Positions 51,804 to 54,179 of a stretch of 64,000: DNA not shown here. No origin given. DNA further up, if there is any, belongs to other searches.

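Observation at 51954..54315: Orphan two-gene cassette: 86-aa protein plus a B12-binding radical SAM enzyme with a PqqD/RRE-like tail, embedded among nucleases and helicases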

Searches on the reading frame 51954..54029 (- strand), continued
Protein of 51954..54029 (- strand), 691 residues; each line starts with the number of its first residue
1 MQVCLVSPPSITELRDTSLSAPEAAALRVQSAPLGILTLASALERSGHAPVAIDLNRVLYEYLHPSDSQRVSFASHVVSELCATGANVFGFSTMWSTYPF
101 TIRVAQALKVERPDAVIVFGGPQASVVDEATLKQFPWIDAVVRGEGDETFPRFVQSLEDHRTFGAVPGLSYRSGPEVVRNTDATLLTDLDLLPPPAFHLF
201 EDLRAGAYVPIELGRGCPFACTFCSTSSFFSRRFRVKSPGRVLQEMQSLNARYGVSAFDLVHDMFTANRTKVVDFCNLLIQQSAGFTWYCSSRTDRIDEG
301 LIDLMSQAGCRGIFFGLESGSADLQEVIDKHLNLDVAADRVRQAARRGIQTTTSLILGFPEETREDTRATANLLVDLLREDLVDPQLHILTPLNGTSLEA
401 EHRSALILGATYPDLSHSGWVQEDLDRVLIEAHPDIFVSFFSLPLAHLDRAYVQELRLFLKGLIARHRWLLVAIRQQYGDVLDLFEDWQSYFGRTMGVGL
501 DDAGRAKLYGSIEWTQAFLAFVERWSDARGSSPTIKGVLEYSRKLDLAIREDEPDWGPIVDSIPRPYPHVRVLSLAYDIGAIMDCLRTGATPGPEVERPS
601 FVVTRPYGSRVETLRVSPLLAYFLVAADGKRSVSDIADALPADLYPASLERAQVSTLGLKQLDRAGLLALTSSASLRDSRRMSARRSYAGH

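Call 49: search_protein_families(library=pfam, alignment_id=A1, max_evalue=0.01)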
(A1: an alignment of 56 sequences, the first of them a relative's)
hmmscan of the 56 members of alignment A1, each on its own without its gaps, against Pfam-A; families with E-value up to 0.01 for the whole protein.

A. member 1, P0001 (691 aa): 2 families
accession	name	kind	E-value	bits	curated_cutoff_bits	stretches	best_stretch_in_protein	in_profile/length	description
PF04055.27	Radical_SAM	-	5.6e-20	72.6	29.5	1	211-374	1-166/166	Radical SAM superfamily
PF02310.24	B12-binding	-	4.1e-14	52.9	32.1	1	31-153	12-120/121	B12 binding domain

B. families by the number of members that match (of 56 scanned): 8 families
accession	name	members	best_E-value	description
PF04055.27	Radical_SAM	56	7.4e-23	Radical SAM superfamily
PF02310.24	B12-binding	56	6.2e-19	B12 binding domain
PF05402.18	PqqD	20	1.6e-05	Coenzyme PQQ synthesis protein D (PqqD)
PF19864.5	Radical_SAM_N2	19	0.00012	Radical SAM proteins, N-terminal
PF22106.1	NGO1945_C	7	1.1e-05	NGO1945 C-terminal domain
PF21782.3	PKMT_2nd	2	0.00099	PKMT, C-terminal winged helix domain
PF05331.17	DUF742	1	0.007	Protein of unknown function (DUF742)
PF12840.13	HTH_20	1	0.0083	Helix-turn-helix domain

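Call 51: fold_search(model_id=the predicted structure, library=pdb)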
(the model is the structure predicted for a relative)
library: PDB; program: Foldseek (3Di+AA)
matches with E <= 10: 1764; with E <= 0.001: 119
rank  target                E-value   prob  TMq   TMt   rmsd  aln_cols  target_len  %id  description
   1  5ul4                  1.7e-21  1.00  0.48  0.46  12.4       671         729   14  Structure of Cobalamin-dependent S-adenosylmethionine radical enzyme OxsB with aqua-cobalamin and S-adenosylmethionine b (released 2017-04-19)
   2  6fd2_A                1.9e-21  1.00  0.48  0.71   5.9       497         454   19  Radical SAM 1,2-diol dehydratase AprD4 in complex with its substrate paromamine (released 2018-01-17)
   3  7kdy_A                2.0e-21  1.00  0.60  0.62   6.9       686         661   18  Crystal structure of Streptomyces tokunonesis TokK with hydroxycobalamin, 5'-deoxyadenosine, methionine, and (2R)-pant (released 2022-01-12)
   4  5ul3                  2.0e-21  1.00  0.52  0.50  10.9       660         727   14  Structure of Cobalamin-dependent S-adenosylmethionine radical enzyme OxsB with aqua-cobalamin bound (released 2017-04-19)
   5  7kdx_B                2.1e-21  1.00  0.58  0.60   7.1       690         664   18  Crystal structure of Streptomyces tokunonesis TokK with hydroxycobalamin, 5'-deoxyadenosine, and methionine (released 2022-01-12)
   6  7kdx_A                4.3e-21  1.00  0.58  0.60   7.0       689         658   18  Crystal structure of Streptomyces tokunonesis TokK with hydroxycobalamin, 5'-deoxyadenosine, and methionine (released 2022-01-12)
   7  9n1b                  5.3e-21  1.00  0.58  0.64   7.8       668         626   15  Crystal structure of CysS from Corallococcus sp. CA054B with 5'-deoxyadenosine, methionine, and pantetheinylated 3-metho (released 2026-01-28)
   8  5ul2                  5.9e-21  1.00  0.49  0.47  12.1       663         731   13  Structure of Apo, SeMet-labeled Cobalamin-dependent S-adenosylmethionine radical enzyme OxsB (released 2017-04-19)
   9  6fd2_B                6.3e-21  1.00  0.49  0.73   6.1       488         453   19  Radical SAM 1,2-diol dehydratase AprD4 in complex with its substrate paromamine (released 2018-01-17)
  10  6wte_A                6.6e-21  1.00  0.45  0.54  10.5       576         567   18  Structure of radical S-adenosylmethionine methyltransferase, TsrM, from Kitasatospora setae with cobalamin and [4Fe-4S (released 2020-12-23)
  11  7kdy_B                7.8e-21  1.00  0.58  0.60   7.2       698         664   18  Crystal structure of Streptomyces tokunonesis TokK with hydroxycobalamin, 5'-deoxyadenosine, methionine, and (2R)-pant (released 2022-01-12)
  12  9n1d                  1.8e-20  1.00  0.59  0.64   7.6       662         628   15  Crystal structure of CysS from Corallococcus sp. CA054B with 5'-deoxyadenosine and methionine bound (released 2026-01-28)
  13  9n1c                  2.3e-20  1.00  0.58  0.63  10.8       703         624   14  Crystal structure of CysS from Corallococcus sp. CA054B with 5'-deoxyadenosine, methionine, and pantetheinylated 3-ethox (released 2026-01-28)
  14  6wtf_A                6.5e-20  1.00  0.47  0.58   5.4       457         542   18  Structure of radical S-adenosylmethionine methyltransferase, TsrM, from Kitasatospora setae with tryptophan substrate  (released 2020-12-23)
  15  6wte_B                1.2e-19  1.00  0.45  0.58   6.0       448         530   19  Structure of radical S-adenosylmethionine methyltransferase, TsrM, from Kitasatospora setae with cobalamin and [4Fe-4S (released 2020-12-23)
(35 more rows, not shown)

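Call 63: find_encoding_contigs(protein=P0003, flank=6000, max_places=1)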
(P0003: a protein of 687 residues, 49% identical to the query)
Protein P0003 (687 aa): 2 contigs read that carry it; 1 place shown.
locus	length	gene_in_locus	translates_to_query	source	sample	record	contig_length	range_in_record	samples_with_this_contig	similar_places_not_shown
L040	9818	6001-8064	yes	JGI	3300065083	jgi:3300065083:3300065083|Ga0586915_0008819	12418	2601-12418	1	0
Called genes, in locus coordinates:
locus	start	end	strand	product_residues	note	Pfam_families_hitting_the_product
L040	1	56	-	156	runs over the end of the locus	-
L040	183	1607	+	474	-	PF00196:GerE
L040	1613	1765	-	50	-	-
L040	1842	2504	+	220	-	-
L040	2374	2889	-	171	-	PF14534:DUF4440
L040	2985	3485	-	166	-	-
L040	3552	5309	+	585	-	PF00486:Trans_reg_C, PF03704:BTAD, PF21959:DUF6923 (faint)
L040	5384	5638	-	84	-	-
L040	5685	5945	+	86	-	-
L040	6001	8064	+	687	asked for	PF02310:B12-binding, PF04055:Radical_SAM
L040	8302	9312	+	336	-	-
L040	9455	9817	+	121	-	?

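Call 64: find_encoding_contigs(protein=P0004, flank=6000, max_places=1)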
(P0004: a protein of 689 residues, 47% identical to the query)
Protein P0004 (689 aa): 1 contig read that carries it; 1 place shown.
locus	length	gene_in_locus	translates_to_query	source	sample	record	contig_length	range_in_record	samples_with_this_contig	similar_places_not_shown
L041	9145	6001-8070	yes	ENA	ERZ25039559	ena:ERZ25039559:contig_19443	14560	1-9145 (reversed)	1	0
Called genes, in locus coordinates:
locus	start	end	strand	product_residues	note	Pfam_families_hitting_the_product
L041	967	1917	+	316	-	PF02812:ELFV_dehydrog_N, PF00208:ELFV_dehydrog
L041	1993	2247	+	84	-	PF00208:ELFV_dehydrog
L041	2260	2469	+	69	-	-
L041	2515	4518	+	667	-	PF06971:Put_DNA-bind_N, PF02629:CoA_binding, PF00534:Glycos_transf_1, PF20706:GT4-conflict (weak), PF13692:Glyco_trans_1_4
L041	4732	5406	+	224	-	-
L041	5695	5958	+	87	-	-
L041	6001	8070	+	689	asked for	PF02310:B12-binding, PF04055:Radical_SAM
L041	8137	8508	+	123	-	PF03030:H_PPase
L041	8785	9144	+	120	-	?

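Call 65: find_encoding_contigs(protein=P0002, flank=3000, max_places=1)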
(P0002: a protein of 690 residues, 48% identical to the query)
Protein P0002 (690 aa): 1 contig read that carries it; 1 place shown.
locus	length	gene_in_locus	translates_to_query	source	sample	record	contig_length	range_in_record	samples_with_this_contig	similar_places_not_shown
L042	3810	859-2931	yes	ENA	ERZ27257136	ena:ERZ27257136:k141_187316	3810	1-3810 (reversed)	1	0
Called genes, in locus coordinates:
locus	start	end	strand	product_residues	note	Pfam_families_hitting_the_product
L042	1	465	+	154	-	?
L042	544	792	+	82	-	-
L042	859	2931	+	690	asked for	PF02310:B12-binding, PF04055:Radical_SAM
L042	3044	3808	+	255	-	?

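Call 66: find_encoding_contigs(protein=P0005, flank=3000, max_places=1)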
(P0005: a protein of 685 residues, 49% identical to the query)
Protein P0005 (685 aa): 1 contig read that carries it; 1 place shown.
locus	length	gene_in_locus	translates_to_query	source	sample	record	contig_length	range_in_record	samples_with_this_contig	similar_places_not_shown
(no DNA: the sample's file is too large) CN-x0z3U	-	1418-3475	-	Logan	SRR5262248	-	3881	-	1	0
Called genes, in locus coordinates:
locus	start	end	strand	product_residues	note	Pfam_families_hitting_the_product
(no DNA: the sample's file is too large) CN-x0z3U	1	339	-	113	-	?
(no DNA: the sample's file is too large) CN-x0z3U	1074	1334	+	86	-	-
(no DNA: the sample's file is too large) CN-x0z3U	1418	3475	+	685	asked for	PF02310:B12-binding, PF04055:Radical_SAM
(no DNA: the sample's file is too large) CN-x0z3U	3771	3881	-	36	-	?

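Call 76: search_protein_families(library=ncbifam, alignment_id=A1, max_evalue=0.001)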
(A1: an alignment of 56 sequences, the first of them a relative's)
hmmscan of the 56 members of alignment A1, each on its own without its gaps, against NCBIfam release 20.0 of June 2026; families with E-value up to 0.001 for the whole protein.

A. member 1, P0001 (691 aa): 26 families (the best 25 are shown)
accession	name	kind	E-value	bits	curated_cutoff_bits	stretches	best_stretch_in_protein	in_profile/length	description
NF050148.1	rSAM_ApyD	equivalog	3.2e-103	346.3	750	1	33-451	25-439/645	RiPP biosynthesis radical SAM protein ApyD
TIGR02026.1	BchE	equivalog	2.8e-43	148.5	481.35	1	74-383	52-370/497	magnesium-protoporphyrin IX monomethyl ester anaerobic oxidative cyclase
TIGR03975.1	rSAM_ocin_1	subfamily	7.1e-39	133.8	281.85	1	69-375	112-428/606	RiPP maturation radical SAM C-methyltransferase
TIGR03471.1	HpnJ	equivalog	2.9e-38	131.9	577.6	1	93-398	76-383/472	hopanoid biosynthesis associated radical SAM protein HpnJ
TIGR04479.1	bcpD_PhpK_rSAM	subfamily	2e-36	125.4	600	1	95-375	121-407/504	PhpK family radical SAM P-methyltransferase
TIGR04014.1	B12_SAM_MJ_0865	equivalog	4e-33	114.9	360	1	111-398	65-354/434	methyl-coenzyme M reductase glutamine C-methyltransferase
TIGR04013.1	B12_SAM_MJ_1487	hypoth_equivalog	8.2e-32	110.5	251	1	78-404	35-359/382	TIGR04013 family B12-binding domain/radical SAM domain-containing protein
NF038361.1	rSAM_Sden_1168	equivalog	1e-29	103.6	575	1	82-369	137-443/560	Sden_1168 family B12-binding radical SAM P-methyltransferase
TIGR04385.1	B12_rSAM_cofa1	equivalog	1.5e-29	103.5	450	1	32-373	19-360/438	B12 lower ligand biosynthesis radical SAM protein BzaD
NF033070.1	rSAM_AprD4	equivalog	1.6e-26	93.2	500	1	207-400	195-388/456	AprD4 family radical SAM diol-dehydratase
TIGR04367.1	HpnR_B12_rSAM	equivalog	4.5e-25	88.1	650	1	32-369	21-344/490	hopanoid C-3 methylase HpnR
TIGR04072.2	rSAM_ladder_B12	equivalog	3.7e-24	85.2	360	1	33-370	18-342/443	lipid biosynthesis B12-binding/radical SAM protein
TIGR04295.1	B12_rSAM_oligo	hypoth_equivalog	4.8e-20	71.6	400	1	33-335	25-319/422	TIGR04295 family B12-binding domain-containing radical SAM protein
NF033712.0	B12_rSAM_KedN5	subfamily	4.8e-20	71.3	700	1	84-258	61-244/624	KedN5 family methylcobalamin-dependent radical SAM C-methyltransferase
TIGR04190.1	B12_SAM_Ta0216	equivalog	1.6e-17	63.3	500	1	3-284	2-300/554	TIGR04190 family B12-binding domain/radical SAM domain protein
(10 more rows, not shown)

B. families by the number of members that match (of 56 scanned): 32 families (the first 25 are shown)
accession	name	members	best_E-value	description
NF050148.1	rSAM_ApyD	56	7.5e-124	RiPP biosynthesis radical SAM protein ApyD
TIGR02026.1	BchE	56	4.3e-50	magnesium-protoporphyrin IX monomethyl ester anaerobic oxidative cyclase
TIGR03471.1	HpnJ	56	5.4e-45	hopanoid biosynthesis associated radical SAM protein HpnJ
TIGR04479.1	bcpD_PhpK_rSAM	56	6.3e-43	PhpK family radical SAM P-methyltransferase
TIGR03975.1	rSAM_ocin_1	56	1.8e-40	RiPP maturation radical SAM C-methyltransferase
NF038361.1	rSAM_Sden_1168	56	6.2e-39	Sden_1168 family B12-binding radical SAM P-methyltransferase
TIGR04014.1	B12_SAM_MJ_0865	56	5.3e-37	methyl-coenzyme M reductase glutamine C-methyltransferase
TIGR04013.1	B12_SAM_MJ_1487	56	3.3e-36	TIGR04013 family B12-binding domain/radical SAM domain-containing protein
TIGR04385.1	B12_rSAM_cofa1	56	1.2e-32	B12 lower ligand biosynthesis radical SAM protein BzaD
NF033070.1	rSAM_AprD4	56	4.2e-32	AprD4 family radical SAM diol-dehydratase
TIGR04367.1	HpnR_B12_rSAM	56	6.9e-29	hopanoid C-3 methylase HpnR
TIGR04072.2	rSAM_ladder_B12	56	1.2e-26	lipid biosynthesis B12-binding/radical SAM protein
TIGR04190.1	B12_SAM_Ta0216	56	1.1e-22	TIGR04190 family B12-binding domain/radical SAM domain protein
TIGR04295.1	B12_rSAM_oligo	56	1.6e-22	TIGR04295 family B12-binding domain-containing radical SAM protein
NF033712.0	B12_rSAM_KedN5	56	3.3e-21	KedN5 family methylcobalamin-dependent radical SAM C-methyltransferase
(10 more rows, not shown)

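Call 87: search_protein_families(library=padloc, proteins=[window:51954-54029:-], max_evalue=0.001)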
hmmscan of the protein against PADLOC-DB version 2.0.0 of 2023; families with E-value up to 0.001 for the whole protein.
window:51954-54029:- (691 aa): 1 family
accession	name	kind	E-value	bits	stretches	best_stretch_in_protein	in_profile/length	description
PDLC04689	PDC-M51A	-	1.7e-20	71.3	1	33-374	23-349/420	-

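Call 100: find_encoding_contigs(protein=P0068, flank=7000, max_places=1)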
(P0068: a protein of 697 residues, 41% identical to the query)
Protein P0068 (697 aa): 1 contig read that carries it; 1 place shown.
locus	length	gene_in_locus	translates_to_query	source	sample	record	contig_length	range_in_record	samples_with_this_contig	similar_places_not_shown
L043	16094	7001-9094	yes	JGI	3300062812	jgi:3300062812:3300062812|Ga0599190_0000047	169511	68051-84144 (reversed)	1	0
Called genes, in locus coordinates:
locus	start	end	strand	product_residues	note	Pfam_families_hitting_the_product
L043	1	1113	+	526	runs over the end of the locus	PF13424:TPR_12 (faint), PF13432:TPR_16 (faint), PF12569:NatA_aux_su (faint), PF13428:TPR_14 (faint), PF14559:TPR_19 (faint), PF25062:ARM_TT21_N (faint), PF13431:TPR_17 (weak), PF13371:TPR_9 (weak), +5 more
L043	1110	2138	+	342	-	PF13489:Methyltransf_23, PF01209:Ubie_methyltran (weak), PF07021:MetW, PF13847:Methyltransf_31, PF08241:Methyltransf_11, PF08242:Methyltransf_12, PF13649:Methyltransf_25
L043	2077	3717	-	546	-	PF13231:PMT_2 (weak)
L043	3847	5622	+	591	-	-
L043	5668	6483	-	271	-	PF13640:2OG-FeII_Oxy_3, PF13661:2OG-FeII_Oxy_4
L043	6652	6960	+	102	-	-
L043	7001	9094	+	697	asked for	PF02310:B12-binding, PF05402:PqqD (faint), PF04055:Radical_SAM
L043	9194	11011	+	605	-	PF13231:PMT_2 (weak)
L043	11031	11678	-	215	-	PF13489:Methyltransf_23, PF08241:Methyltransf_11, PF08242:Methyltransf_12 (faint)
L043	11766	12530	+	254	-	PF00685:Sulfotransfer_1 (weak), PF13469:Sulfotransfer_3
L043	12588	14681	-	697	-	PF24677:DUF7657, PF24672:DUF7654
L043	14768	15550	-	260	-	PF13098:Thioredoxin_2 (weak), PF13462:Thioredoxin_4, PF01323:DSBA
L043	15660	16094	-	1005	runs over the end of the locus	-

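Call 101: find_encoding_contigs(protein=P0044, flank=7000, max_places=1)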
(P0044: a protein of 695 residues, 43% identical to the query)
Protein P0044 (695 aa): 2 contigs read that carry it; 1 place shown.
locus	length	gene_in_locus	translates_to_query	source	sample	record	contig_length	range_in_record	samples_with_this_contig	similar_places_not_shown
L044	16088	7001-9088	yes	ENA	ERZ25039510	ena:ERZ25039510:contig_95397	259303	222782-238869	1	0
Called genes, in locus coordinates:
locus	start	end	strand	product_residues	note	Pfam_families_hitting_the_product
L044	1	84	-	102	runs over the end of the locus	PF01979:Amidohydro_1, PF07969:Amidohydro_3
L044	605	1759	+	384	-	-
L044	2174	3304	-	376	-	PF01548:DEDD_Tnp_IS110 (weak), PF02371:Transposase_20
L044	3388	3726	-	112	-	-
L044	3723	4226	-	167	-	PF05103:DivIVA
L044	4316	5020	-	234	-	PF01168:Ala_racemase_N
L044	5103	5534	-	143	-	PF00075:RNase_H, PF13456:RVT_3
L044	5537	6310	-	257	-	PF24481:CT398_CC, PF02591:Zn_ribbon_9 (faint)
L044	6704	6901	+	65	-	-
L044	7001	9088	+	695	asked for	PF02310:B12-binding, PF04055:Radical_SAM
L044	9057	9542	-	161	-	PF13650:Asp_protease_2, PF13975:gag-asp_proteas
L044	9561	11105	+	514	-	-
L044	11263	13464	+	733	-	PF00884:Sulfatase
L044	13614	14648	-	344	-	PF01148:CTP_transf_1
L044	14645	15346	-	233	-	PF01066:CDP-OH_P_transf (weak)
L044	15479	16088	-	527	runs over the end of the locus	PF05088:Bac_GDH_CD, PF21074:GDH_C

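Call 102: find_encoding_contigs(protein=P0087, flank=7000, max_places=1)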
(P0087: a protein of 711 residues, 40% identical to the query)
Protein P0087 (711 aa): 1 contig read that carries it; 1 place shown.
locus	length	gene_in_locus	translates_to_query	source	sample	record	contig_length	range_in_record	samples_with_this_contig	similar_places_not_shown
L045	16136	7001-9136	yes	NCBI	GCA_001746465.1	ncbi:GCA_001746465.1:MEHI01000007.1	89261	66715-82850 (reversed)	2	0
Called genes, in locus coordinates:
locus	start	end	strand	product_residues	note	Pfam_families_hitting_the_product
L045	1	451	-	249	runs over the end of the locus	-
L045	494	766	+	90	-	-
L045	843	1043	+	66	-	-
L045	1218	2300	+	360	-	PF00589:Phage_integrase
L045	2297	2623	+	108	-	PF13443:HTH_26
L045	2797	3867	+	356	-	-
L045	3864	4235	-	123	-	-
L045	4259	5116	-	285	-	PF13340:DUF4096, PF01609:DDE_Tnp_1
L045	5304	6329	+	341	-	-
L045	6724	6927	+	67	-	-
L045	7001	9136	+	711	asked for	PF02310:B12-binding, PF04055:Radical_SAM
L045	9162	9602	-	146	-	PF13650:Asp_protease_2, PF13975:gag-asp_proteas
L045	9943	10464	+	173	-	PF19746:DUF6233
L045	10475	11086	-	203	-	-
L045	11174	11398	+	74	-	-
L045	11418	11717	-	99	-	-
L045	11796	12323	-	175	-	-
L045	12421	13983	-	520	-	PF13814:Replic_Relax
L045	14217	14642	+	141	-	-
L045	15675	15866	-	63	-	-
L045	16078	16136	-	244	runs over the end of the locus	-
